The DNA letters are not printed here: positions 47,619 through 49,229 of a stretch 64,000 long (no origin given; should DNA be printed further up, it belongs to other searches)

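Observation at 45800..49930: Minimal P450 / FAAL-ACP / DUF374-acyltransferase cassette: candidate pathway for a hydroxylated acyl lipid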

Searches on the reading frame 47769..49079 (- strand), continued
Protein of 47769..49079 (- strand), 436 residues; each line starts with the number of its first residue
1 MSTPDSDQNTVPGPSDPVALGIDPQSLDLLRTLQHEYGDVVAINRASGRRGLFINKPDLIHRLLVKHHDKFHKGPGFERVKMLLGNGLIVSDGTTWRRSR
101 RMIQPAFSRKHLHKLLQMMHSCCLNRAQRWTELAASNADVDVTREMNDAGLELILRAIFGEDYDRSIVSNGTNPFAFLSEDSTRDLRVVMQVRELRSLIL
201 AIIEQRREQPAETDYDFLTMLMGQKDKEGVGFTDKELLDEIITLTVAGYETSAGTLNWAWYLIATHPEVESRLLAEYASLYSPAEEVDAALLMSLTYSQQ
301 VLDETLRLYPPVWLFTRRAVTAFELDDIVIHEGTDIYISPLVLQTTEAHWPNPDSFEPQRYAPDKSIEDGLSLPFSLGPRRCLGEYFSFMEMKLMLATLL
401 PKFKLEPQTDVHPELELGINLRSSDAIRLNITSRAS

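Call 79: list_cluster_members(proteins=[P0259, P0260, P0264, P0265, P0258, P0263, P0267, P0266, P0268, P0269])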
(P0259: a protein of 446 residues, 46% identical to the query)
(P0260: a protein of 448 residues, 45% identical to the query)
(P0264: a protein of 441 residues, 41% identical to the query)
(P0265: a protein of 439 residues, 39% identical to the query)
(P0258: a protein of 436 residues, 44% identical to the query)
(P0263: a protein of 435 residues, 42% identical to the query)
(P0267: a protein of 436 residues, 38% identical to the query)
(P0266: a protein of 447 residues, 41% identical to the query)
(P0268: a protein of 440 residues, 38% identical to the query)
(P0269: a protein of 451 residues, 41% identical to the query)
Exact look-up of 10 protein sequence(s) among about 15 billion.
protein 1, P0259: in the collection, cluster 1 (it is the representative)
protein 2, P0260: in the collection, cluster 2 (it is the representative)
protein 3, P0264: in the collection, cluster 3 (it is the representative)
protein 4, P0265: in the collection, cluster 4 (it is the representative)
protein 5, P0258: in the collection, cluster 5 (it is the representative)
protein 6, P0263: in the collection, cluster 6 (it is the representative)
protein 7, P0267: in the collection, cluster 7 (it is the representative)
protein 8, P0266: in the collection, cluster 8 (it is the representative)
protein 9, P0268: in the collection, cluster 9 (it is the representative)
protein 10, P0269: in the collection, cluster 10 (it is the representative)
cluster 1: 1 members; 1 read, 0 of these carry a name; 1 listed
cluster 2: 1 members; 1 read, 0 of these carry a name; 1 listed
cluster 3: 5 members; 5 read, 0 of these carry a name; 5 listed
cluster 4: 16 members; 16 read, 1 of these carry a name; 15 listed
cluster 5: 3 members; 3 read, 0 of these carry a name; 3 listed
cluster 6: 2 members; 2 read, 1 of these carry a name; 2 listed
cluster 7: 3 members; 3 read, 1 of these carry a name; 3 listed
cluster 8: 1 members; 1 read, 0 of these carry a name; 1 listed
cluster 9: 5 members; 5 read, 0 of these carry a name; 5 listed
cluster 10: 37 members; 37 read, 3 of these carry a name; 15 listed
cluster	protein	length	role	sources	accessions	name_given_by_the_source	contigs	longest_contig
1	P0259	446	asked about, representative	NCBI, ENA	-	-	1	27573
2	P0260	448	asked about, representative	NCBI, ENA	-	-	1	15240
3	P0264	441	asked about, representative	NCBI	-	-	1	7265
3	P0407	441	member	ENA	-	-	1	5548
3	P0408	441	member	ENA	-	-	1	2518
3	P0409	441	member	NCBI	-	-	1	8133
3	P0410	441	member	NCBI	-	-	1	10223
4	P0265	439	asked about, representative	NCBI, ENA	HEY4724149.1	MAG TPA: cytochrome P450 [Anaerolineae bacterium]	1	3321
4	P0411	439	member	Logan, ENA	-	-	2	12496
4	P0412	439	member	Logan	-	-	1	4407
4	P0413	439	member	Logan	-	-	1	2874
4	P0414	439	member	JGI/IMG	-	-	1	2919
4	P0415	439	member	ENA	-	-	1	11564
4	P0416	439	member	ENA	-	-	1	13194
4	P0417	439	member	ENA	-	-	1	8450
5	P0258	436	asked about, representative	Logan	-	-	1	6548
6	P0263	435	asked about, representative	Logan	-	-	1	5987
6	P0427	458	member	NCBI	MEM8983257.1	MAG: cytochrome P450 [Pseudomonadota bacterium]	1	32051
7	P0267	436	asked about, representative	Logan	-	-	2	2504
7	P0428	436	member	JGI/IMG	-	cytochrome P450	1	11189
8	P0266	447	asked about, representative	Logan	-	-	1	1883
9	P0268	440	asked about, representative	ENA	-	-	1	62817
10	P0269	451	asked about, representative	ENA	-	-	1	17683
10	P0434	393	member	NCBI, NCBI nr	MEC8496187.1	MAG: cytochrome P450, partial [Planctomycetota bacterium] | cytochrome P450 [Planctomycetota bacterium]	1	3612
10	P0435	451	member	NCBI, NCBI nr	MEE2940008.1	MAG: cytochrome P450 [Planctomycetota bacterium] | cytochrome P450 [Planctomycetota bacterium]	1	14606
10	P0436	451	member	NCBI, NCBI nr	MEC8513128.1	MAG: cytochrome P450 [Planctomycetota bacterium] | cytochrome P450 [Planctomycetota bacterium]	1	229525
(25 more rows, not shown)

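Call 81: find_encoding_contigs(protein=P0436, flank=10000, max_places=3)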
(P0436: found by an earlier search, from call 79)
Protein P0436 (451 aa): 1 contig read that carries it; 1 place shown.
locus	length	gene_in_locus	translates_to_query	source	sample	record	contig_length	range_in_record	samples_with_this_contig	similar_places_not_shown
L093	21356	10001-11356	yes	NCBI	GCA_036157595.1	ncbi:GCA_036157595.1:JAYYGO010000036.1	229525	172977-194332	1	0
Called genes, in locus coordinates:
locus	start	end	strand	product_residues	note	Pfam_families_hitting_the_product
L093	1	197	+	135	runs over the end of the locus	PF01627:Hpt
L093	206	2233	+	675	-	PF08668:HDOD, PF00072:Response_reg, PF00990:GGDEF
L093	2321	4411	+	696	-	PF08668:HDOD, PF00072:Response_reg, PF00990:GGDEF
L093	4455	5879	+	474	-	PF01546:Peptidase_M20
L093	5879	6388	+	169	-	PF14464:Prok-JAB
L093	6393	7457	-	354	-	-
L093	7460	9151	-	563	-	PF00890:FAD_binding_2 (faint), PF01266:DAO, PF07992:Pyr_redox_2 (faint), PF05199:GMC_oxred_C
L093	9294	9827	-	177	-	PF12867:DinB_2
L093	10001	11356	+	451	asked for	PF00067:p450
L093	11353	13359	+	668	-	PF00501:AMP-binding, PF00550:PP-binding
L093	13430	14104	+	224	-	PF04028:DUF374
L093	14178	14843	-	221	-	-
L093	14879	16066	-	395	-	PF09594:GT87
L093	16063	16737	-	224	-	PF13847:Methyltransf_31 (weak), PF08241:Methyltransf_11, PF13649:Methyltransf_25, PF08242:Methyltransf_12 (weak)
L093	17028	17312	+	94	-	-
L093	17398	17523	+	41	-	-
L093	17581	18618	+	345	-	PF01595:CNNM, PF00571:CBS (faint)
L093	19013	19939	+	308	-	PF12838:Fer4_7 (faint), PF25160:LdpA_Fe-S-bd (faint), PF13237:Fer4_10 (faint), PF13247:Fer4_11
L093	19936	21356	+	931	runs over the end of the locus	PF04879:Molybdop_Fe4S4, PF00384:Molybdopterin, PF01568:Molydop_binding (weak)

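Call 86: list_cluster_members(proteins=[L085:9338-11308:+, L085:7072-7869:-, L085:5232-6980:+, L085:2478-5195:+, L086:4371-6350:+, L086:2266-2964:-, L086:8356-9999:+, L090:5212-7185:+, L090:1427-2176:+, L093:13430-14104:+])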
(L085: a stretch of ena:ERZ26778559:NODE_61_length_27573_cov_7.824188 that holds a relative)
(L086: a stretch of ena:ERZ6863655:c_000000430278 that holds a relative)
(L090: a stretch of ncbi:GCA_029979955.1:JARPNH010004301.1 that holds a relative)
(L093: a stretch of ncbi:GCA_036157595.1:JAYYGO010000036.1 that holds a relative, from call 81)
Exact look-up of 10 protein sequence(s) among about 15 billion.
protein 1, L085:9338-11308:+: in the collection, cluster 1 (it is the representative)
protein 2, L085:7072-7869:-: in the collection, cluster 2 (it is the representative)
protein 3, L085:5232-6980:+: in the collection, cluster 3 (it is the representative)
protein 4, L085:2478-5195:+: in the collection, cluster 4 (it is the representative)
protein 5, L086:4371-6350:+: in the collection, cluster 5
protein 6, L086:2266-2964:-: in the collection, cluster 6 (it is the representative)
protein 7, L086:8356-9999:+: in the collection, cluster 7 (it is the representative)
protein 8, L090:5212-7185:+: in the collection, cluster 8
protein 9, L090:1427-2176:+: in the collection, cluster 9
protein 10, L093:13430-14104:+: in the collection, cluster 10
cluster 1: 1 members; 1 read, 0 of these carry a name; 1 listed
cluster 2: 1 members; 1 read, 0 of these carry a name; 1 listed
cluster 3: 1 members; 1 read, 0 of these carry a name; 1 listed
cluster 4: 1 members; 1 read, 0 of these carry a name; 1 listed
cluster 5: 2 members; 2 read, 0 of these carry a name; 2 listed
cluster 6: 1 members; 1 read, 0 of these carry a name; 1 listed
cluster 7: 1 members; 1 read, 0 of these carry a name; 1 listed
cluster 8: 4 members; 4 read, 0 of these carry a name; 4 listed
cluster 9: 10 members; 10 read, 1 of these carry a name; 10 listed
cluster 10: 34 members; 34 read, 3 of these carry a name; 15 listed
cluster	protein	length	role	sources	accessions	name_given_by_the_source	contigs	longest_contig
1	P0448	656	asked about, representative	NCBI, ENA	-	-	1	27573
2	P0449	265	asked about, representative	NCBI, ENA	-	-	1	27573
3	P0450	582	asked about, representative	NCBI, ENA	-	-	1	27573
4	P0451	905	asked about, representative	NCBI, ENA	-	-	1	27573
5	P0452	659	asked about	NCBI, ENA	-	-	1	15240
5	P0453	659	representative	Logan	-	-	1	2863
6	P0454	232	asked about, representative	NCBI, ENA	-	-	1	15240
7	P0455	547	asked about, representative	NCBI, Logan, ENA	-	-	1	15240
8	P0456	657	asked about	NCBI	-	-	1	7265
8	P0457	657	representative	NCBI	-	-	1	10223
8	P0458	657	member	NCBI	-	-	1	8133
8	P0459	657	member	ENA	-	-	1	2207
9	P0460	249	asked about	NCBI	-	-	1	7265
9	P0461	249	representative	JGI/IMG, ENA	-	-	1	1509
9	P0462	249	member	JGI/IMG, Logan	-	phosphoadenosine phosphosulfate reductase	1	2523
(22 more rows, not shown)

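Call 96: find_related_loci(query=A7, collection=metagenome_contigs, flank=6000)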
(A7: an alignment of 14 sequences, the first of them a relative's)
Query A7 (451 aa) in metagenome_contigs; peptide patterns used: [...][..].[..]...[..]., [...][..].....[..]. (x = any residue, [..] = any of these).
600 stretches matched a pattern (row limit reached: there are more); 567 encode a relative of the query (tblastn E <= 1e-3); the best 80 are kept; 80 distinct loci.
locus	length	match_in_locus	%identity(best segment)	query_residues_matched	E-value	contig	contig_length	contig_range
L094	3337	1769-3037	41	11-447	6e-114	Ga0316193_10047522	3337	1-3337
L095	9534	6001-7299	39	6-444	2e-107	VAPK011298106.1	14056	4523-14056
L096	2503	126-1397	37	11-448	1e-111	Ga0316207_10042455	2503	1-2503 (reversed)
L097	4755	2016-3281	42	11-446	5e-107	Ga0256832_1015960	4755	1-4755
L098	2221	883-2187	38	2-448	6e-111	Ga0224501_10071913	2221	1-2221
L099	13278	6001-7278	37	11-448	5e-105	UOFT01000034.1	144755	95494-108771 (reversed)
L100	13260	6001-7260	42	17-447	4e-104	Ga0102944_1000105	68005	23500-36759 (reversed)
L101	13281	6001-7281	40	6-447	2e-102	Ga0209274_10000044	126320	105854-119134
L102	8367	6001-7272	40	11-448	1e-101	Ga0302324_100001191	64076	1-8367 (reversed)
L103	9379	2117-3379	39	11-445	3e-101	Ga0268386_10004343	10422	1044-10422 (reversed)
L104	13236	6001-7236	41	12-438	3e-101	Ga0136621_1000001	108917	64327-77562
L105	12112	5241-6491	41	17-448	6e-101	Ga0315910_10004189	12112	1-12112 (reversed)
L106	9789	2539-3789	37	11-444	2e-100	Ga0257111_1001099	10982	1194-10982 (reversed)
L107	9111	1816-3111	38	1-447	3e-99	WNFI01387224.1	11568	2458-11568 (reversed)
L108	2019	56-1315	41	11-444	8e-105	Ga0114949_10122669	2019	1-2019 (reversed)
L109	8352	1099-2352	39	11-436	2e-98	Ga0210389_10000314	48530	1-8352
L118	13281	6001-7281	38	9-448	4e-95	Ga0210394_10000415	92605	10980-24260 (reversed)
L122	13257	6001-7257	40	11-444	6e-94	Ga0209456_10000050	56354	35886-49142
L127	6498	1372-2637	38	2-447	2e-93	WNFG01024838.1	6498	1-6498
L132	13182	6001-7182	38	11-414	4e-93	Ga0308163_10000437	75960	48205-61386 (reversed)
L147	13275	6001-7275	37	11-447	2e-90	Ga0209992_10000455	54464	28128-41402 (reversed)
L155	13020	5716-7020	36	1-448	9e-88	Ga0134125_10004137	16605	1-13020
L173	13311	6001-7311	38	1-447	2e-75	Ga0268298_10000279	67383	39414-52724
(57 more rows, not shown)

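Call 104: search_protein_families(library=pfam, proteins=[L100:5150-5875:-, L104:5235-5936:-, L118:5370-6095:-, L101:2342-5026:-, L132:9218-10072:-, L155:9024-9896:-, L118:9337-9768:+, L122:3619-3957:+, L093:14178-14843:-, L100:9292-11310:-], max_evalue=0.01)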
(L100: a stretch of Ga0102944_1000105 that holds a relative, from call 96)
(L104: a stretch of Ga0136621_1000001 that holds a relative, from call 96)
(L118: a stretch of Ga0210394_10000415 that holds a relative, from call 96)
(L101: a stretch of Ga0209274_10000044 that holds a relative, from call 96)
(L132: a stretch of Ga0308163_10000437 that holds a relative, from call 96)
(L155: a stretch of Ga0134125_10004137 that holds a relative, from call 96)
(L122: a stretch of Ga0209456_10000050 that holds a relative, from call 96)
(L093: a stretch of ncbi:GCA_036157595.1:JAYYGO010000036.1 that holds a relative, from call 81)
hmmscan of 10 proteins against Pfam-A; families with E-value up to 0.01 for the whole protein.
L100:5150-5875:- (241 aa): 1 family
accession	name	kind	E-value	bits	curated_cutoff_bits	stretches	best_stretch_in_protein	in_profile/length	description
PF01648.25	ACPS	-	9.5e-09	35.7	25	1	106-157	1-63/111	4'-phosphopantetheinyl transferase superfamily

L104:5235-5936:- (233 aa): 1 family
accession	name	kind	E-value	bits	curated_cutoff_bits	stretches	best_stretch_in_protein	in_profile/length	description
PF01648.25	ACPS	-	1.6e-11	44.6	25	1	128-212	2-99/111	4'-phosphopantetheinyl transferase superfamily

L118:5370-6095:- (241 aa): 1 family
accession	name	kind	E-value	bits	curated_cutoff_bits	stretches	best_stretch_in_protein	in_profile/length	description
PF22624.1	AASDHPPT_N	-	0.0085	16.7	27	0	89-150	37-98/100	4'-phosphopantetheinyl transferase, N-terminal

L101:2342-5026:- (894 aa): 7 families
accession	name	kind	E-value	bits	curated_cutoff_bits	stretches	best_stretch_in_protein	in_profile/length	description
PF00563.25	EAL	-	1.6e-62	211.4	31.3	1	649-884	3-236/236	EAL domain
PF00990.26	GGDEF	-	1.2e-43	149.1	23.8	1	469-626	1-161/161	Diguanylate cyclase, GGDEF domain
PF08447.18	PAS_3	-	1.7e-26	92.7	25.6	2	234-320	2-88/89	PAS fold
PF08448.16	PAS_4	-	1.9e-21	76.8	23.1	2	346-460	2-110/110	PAS fold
PF13426.13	PAS_9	-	1.5e-19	70.6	27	2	350-457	2-103/103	PAS domain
PF00989.32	PAS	-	3.8e-17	62.8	22.6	1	345-455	7-113/113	PAS fold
PF13188.13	PAS_8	-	3.3e-07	30.4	21.8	1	345-400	7-59/65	PAS domain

L132:9218-10072:- (284 aa): 2 families
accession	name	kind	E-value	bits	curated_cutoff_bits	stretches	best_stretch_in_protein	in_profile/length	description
PF03279.18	Lip_A_acyltrans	-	5.7e-36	124.6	22.3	1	2-277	21-294/295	Bacterial lipid A biosynthesis acyltransferase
PF13671.12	AAA_33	-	0.006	17.3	27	0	66-143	31-113/143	AAA domain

L155:9024-9896:- (290 aa): 2 families
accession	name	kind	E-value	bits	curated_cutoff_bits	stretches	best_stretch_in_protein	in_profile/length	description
PF01729.25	QRPTase_C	-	4.1e-59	199.5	23.1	1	121-287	2-169/169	Quinolinate phosphoribosyl transferase, C-terminal domain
PF02749.22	QRPTase_N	-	4.5e-20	72.1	27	1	34-118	1-82/82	Quinolinate phosphoribosyl transferase, N-terminal domain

L118:9337-9768:+ (143 aa): 2 families
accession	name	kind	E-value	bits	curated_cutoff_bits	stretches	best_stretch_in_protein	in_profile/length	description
PF01475.25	FUR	-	1.3e-19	70.9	23.1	1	23-117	3-99/121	Ferric uptake regulator family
PF13565.12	HTH_32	-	0.0017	19.3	33.7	1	26-69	30-73/73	Homeodomain-like domain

L122:3619-3957:+ (112 aa): 2 families
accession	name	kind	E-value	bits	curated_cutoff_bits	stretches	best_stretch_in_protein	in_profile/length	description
PF03551.20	PadR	-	3.4e-19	69.1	27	1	17-90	1-75/75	Transcriptional regulator PadR-like family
PF13601.12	HTH_34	-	0.00057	20.4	27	1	40-90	21-71/80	Winged helix DNA-binding domain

L093:14178-14843:- (221 aa): 0 families

L100:9292-11310:- (672 aa): 9 families
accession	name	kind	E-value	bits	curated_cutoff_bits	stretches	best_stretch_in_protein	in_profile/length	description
PF01653.23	DNA_ligase_aden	-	1.1e-99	333.6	27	1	71-320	2-253/253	NAD-dependent DNA ligase adenylation domain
PF03120.22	DNA_ligase_OB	-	4.8e-37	126.1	32.9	1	324-400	2-78/79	NAD-dependent DNA ligase OB-fold domain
PF12826.13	HHH_2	-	1.2e-25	89.8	27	1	512-575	1-64/64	Helix-hairpin-helix motif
PF00533.33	BRCT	-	1e-18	67.8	21.3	1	595-668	3-77/78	BRCA1 C Terminus (BRCT) domain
PF14520.12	HHH_5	-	9.3e-18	64.9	27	2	451-503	5-56/57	Helix-hairpin-helix domain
PF22745.1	Nlig-Ia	-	3.7e-12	47.2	27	1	7-57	2-52/92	DNA ligase-like, N-terminal NAD+-binding domain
PF03119.21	DNA_ligase_ZBD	-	8.1e-12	45.2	25.8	1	409-436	1-27/27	NAD-dependent DNA ligase C4 zinc finger domain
PF12738.14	PTCB-BRCT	-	3.8e-07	30.4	22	1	610-661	10-60/63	twin BRCT domain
PF00633.29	HHH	-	0.00092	19.4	24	1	540-565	5-30/30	Helix-hairpin-helix motif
